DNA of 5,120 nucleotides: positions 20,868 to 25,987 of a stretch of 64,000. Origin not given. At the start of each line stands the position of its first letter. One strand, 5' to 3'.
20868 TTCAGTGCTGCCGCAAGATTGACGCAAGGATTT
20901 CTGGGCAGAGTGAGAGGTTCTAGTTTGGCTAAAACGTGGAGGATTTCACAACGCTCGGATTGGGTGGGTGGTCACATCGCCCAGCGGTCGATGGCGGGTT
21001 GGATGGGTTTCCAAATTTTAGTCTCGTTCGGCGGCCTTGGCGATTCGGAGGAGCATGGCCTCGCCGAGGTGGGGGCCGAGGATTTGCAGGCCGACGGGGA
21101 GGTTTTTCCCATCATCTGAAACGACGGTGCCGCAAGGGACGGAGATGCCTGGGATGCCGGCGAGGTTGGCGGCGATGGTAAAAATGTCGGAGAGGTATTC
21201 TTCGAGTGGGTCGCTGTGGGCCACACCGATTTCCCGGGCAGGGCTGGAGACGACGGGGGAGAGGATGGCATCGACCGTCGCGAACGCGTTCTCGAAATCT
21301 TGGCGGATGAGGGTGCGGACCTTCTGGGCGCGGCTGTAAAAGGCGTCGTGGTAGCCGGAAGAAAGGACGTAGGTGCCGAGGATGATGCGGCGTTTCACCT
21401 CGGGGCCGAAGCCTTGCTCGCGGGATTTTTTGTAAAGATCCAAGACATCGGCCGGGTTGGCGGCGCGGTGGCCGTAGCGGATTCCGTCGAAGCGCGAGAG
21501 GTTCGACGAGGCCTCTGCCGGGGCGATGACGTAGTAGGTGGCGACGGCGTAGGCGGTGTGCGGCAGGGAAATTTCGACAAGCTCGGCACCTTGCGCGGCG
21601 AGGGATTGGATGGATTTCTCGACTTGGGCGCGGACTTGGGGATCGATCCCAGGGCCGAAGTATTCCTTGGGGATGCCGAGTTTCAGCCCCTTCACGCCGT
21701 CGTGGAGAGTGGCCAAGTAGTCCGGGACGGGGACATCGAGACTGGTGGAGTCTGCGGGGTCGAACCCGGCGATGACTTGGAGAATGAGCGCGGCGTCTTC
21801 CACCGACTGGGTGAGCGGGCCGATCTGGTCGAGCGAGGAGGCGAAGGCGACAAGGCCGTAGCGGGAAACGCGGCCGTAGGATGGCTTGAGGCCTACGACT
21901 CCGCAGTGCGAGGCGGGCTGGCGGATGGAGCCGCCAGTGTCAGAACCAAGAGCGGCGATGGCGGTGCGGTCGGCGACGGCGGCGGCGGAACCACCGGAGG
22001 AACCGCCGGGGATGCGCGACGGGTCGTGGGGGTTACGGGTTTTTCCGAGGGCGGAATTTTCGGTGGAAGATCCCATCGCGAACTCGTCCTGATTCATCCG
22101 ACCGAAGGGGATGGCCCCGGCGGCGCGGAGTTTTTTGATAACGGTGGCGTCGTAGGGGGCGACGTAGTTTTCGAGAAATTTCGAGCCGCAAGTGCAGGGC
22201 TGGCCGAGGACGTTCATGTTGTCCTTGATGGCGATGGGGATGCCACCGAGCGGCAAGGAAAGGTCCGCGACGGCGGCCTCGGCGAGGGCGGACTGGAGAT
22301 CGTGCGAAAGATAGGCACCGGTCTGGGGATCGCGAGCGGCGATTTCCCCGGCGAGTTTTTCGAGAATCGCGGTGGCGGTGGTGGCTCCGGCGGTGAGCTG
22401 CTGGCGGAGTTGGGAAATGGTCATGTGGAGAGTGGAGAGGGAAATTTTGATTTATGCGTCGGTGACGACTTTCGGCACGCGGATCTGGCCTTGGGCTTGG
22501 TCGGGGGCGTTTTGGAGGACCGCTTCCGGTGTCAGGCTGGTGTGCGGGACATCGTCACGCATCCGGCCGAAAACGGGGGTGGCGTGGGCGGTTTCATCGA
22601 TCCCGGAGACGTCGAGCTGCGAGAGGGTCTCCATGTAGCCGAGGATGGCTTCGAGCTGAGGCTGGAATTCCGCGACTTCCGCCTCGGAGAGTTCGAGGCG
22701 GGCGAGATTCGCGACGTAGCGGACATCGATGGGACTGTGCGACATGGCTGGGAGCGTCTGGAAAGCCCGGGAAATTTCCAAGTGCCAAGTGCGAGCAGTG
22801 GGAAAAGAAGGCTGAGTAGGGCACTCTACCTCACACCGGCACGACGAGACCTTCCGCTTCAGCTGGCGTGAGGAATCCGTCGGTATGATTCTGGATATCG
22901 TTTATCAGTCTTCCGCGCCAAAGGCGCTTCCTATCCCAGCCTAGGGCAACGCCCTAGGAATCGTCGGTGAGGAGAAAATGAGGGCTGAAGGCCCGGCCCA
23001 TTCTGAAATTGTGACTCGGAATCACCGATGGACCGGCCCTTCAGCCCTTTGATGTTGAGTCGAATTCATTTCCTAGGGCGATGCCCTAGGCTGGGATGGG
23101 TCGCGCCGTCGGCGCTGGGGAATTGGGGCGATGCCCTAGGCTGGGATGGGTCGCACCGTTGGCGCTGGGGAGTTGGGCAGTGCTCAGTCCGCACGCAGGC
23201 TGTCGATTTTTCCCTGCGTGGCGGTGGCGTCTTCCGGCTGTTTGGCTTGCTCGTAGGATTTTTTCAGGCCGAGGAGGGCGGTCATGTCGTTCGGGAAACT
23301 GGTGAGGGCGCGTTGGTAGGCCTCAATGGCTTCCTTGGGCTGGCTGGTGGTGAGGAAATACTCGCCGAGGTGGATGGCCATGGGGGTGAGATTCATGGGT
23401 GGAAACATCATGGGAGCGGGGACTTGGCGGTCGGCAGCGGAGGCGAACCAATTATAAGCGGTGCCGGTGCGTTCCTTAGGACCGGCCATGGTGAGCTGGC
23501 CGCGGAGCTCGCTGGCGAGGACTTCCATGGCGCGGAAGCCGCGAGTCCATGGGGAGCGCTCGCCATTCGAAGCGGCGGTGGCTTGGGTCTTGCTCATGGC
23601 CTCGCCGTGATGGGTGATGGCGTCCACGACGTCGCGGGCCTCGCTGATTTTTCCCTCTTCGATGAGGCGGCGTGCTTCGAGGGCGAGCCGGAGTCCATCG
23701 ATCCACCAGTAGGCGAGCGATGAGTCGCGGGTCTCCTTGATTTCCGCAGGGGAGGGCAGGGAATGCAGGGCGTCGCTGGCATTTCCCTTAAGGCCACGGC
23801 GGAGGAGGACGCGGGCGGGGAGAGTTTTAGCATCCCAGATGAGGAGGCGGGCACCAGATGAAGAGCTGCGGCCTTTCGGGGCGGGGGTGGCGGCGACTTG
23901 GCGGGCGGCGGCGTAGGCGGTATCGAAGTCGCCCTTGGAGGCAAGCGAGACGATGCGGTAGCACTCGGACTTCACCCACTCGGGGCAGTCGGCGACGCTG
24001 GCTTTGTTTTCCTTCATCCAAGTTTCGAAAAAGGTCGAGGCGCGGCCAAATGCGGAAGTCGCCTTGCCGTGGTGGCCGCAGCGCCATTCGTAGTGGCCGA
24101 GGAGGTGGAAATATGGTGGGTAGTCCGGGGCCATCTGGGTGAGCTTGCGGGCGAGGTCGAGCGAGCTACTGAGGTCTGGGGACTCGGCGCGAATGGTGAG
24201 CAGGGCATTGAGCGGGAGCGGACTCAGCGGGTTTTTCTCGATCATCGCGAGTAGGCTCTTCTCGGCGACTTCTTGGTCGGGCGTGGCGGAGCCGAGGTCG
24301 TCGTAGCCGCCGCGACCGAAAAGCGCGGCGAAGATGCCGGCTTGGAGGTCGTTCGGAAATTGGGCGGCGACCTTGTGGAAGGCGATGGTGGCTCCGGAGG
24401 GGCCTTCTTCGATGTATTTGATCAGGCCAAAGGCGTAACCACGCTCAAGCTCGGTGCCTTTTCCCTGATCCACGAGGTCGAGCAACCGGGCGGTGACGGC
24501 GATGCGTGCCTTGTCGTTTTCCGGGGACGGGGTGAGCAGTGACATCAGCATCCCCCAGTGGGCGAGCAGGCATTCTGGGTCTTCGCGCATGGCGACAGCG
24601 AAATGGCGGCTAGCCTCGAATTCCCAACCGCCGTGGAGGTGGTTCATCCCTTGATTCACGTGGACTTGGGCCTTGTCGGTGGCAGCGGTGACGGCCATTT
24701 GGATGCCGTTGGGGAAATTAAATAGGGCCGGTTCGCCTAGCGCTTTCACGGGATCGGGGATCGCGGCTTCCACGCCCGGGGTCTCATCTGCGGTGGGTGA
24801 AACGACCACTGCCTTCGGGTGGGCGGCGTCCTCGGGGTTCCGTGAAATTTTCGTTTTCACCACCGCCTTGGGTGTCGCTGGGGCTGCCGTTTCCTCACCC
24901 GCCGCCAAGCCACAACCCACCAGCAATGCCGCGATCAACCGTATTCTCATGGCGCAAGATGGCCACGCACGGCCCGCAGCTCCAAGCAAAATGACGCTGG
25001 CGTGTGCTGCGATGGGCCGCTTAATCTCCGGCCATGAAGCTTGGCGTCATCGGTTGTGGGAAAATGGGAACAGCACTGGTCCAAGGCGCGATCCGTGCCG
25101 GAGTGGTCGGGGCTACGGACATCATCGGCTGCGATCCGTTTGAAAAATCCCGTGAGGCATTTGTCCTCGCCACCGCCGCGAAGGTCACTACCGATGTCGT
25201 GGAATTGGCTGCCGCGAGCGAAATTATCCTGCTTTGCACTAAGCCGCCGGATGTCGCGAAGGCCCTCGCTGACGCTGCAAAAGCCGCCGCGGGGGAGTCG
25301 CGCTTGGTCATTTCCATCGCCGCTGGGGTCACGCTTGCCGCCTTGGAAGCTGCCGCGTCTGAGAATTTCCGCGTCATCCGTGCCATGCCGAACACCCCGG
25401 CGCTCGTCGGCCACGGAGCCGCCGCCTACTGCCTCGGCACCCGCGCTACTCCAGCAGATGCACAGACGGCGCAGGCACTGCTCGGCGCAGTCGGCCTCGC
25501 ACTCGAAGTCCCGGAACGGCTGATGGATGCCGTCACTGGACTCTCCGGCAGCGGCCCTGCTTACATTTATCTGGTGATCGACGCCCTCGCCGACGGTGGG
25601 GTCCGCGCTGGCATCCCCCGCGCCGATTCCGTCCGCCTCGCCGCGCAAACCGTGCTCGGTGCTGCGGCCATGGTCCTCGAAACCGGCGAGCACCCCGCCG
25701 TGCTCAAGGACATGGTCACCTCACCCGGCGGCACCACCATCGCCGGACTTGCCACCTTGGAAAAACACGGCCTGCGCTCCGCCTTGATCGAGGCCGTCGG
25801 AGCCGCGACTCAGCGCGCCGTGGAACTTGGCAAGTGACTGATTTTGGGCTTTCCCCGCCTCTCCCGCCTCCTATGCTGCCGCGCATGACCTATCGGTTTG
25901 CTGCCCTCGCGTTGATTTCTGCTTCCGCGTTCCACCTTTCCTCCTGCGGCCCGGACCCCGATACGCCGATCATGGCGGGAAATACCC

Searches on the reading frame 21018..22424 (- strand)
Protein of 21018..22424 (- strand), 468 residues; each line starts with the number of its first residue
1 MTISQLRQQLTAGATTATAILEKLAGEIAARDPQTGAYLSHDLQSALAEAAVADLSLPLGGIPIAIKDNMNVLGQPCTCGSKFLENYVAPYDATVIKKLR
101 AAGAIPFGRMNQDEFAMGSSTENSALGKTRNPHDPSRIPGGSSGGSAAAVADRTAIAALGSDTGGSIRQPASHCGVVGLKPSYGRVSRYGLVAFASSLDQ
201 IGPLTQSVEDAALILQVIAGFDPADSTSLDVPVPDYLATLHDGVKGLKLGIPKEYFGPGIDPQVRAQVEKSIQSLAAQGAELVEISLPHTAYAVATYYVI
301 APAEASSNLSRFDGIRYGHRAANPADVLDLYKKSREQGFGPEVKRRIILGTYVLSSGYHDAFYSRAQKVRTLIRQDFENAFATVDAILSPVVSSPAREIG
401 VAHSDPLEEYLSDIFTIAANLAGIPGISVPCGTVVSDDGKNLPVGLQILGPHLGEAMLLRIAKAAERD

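Call 66: search_protein_families(library=pfam, proteins=[window:21018-22424:-], max_evalue=0.0001)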
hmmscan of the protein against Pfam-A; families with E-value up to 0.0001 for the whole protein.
window:21018-22424:- (468 aa): 1 family
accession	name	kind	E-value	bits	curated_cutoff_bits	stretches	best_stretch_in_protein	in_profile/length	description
PF01425.27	Amidase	-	1.4e-149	499.4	27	1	20-459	2-445/445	Amidase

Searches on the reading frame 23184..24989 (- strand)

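Call 66: search_protein_families(library=pfam, proteins=[window:23184-24989:-], max_evalue=0.0001)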
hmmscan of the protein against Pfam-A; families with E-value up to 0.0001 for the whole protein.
window:23184-24989:- (601 aa): 3 families
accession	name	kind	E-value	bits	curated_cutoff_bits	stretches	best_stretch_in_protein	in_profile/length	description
PF13428.12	TPR_14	-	7.7e-07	29.6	23.5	0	540-575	6-41/44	Tetratricopeptide repeat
PF14559.12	TPR_19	-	4.5e-06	27.3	25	0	550-591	6-47/68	Tetratricopeptide repeat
PF07719.23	TPR_2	-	5.9e-06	26.5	27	0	541-568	7-34/34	Tetratricopeptide repeat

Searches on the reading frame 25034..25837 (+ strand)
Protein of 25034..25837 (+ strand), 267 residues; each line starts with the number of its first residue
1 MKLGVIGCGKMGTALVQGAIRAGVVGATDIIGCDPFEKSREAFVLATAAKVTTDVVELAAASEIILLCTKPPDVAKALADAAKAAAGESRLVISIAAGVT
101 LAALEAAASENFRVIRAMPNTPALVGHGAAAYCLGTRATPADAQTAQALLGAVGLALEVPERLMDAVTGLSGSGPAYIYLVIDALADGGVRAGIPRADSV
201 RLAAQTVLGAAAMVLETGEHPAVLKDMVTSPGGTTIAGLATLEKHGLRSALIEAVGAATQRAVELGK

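Call 66: search_protein_families(library=pfam, proteins=[window:25034-25837:+], max_evalue=0.0001)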
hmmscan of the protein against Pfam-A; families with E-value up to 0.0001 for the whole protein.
window:25034-25837:+ (267 aa): 2 families
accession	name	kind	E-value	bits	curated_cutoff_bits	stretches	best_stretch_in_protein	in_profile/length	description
PF14748.11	P5CR_dimer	-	2.4e-43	147.1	25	1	161-265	1-105/105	Pyrroline-5-carboxylate reductase dimerisation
PF03807.23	F420_oxidored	-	4.8e-16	59.6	21.6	1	2-98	1-94/94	NADP oxidoreductase coenzyme F420-dependent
